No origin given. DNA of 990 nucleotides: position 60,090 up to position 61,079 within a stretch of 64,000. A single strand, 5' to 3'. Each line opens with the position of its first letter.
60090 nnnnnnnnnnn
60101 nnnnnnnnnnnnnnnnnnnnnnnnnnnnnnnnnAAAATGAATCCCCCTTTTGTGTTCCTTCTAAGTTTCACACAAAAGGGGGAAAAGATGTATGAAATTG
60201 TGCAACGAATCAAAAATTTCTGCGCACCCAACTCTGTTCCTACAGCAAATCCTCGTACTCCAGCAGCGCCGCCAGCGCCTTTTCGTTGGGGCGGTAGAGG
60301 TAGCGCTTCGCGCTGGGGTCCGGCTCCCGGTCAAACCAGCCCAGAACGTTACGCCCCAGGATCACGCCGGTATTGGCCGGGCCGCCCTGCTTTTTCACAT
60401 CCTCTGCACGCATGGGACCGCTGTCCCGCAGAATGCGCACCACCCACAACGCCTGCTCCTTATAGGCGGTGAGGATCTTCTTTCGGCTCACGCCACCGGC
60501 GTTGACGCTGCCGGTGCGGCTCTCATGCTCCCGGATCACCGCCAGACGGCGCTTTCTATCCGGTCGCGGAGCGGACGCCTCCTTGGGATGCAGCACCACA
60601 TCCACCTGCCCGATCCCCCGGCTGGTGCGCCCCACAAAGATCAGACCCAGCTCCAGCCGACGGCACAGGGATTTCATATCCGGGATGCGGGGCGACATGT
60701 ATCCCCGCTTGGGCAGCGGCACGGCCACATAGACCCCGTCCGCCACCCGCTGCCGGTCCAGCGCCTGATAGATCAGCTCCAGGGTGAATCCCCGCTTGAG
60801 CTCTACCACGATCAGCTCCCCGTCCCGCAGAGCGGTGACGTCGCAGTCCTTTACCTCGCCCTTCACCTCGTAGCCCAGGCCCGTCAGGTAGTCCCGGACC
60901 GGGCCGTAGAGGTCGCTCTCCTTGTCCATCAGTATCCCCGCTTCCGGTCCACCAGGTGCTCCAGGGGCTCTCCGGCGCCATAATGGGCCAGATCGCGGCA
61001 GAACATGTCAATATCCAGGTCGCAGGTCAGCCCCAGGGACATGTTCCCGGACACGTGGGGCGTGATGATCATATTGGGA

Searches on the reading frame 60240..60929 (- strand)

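Call 12: search_protein_families(library=pfam, proteins=[window:60240-60929:-])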
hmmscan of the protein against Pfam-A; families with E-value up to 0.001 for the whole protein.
window:60240-60929:- (229 aa): 1 family
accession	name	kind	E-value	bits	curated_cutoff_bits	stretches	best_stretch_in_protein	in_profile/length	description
PF09929.15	DUF2161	-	6.1e-25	88.1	27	1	104-201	7-103/118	Putative PD-(D/E)XK phosphodiesterase (DUF2161)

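Call 13: search_protein_families(library=ncbifam, proteins=[window:60240-60929:-])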
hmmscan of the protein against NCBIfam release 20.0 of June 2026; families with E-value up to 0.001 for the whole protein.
window:60240-60929:- (229 aa): 0 families
